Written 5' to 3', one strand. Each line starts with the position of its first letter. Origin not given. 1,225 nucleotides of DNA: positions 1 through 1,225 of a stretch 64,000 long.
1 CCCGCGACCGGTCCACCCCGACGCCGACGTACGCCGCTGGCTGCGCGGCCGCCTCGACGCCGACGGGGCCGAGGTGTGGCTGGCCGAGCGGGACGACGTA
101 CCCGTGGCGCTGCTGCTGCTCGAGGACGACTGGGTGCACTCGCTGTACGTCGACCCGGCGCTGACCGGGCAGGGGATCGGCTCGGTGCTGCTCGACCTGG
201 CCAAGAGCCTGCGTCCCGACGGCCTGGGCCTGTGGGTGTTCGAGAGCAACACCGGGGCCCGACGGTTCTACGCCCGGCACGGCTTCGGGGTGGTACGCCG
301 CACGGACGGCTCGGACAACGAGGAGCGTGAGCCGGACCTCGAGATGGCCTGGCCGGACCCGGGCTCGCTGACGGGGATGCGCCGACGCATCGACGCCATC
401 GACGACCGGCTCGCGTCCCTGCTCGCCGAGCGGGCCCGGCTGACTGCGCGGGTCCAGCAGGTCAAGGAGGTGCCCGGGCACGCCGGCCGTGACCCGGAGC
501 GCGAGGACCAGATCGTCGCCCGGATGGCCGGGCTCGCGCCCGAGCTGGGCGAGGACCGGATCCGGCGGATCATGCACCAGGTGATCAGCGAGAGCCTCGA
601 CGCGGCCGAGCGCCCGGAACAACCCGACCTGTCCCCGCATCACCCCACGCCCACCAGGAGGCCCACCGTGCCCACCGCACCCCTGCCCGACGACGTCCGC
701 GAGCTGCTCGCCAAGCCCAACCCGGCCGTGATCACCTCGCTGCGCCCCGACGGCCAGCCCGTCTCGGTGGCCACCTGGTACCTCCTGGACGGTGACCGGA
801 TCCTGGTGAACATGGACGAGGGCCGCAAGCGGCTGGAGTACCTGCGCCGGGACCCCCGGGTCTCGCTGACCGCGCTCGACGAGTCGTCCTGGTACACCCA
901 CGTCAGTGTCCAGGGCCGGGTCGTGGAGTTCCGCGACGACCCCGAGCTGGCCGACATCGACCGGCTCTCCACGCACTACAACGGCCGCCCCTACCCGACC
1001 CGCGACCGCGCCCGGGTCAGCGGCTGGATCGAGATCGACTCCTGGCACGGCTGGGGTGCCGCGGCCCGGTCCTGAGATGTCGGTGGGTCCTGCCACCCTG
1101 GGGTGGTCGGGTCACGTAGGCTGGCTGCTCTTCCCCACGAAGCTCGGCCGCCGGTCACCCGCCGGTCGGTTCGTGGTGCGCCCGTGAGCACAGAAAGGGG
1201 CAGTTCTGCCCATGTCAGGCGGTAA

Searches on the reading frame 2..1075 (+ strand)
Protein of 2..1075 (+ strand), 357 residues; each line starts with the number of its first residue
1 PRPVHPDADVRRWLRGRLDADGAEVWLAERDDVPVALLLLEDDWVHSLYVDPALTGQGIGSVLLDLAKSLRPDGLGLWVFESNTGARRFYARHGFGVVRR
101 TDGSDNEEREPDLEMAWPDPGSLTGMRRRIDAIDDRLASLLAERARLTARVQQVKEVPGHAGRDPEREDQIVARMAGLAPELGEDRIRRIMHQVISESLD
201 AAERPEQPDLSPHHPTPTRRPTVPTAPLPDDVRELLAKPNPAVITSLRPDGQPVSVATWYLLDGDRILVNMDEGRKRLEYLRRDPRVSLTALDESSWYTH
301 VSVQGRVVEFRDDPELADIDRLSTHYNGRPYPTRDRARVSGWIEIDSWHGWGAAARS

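Call 17: search_protein_families(library=pfam, proteins=[window:2-1075:+])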
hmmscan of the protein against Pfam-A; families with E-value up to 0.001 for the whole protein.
window:2-1075:+ (357 aa): 6 families
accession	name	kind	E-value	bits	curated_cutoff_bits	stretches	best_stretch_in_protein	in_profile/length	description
PF01243.27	PNPOx_N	-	8.1e-17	62.1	28.1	1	228-351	1-119/120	Pyridoxamine 5'-phosphate oxidase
PF01817.26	CM_2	-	1.8e-16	60.6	27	1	126-200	1-77/80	Chorismate mutase type II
PF00583.31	Acetyltransf_1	-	2.8e-12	47.4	20.7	1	5-95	16-116/116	Acetyltransferase (GNAT) family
PF13508.13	Acetyltransf_7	-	2.7e-11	44.1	27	1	22-95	2-82/84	Acetyltransferase (GNAT) domain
PF13673.13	Acetyltransf_10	-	1.3e-07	32.1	23.6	1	14-99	22-111/128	Acetyltransferase (GNAT) domain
PF12900.13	Pyridox_ox_2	-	1.2e-05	25.7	27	1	232-329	5-111/140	Pyridoxamine 5'-phosphate oxidase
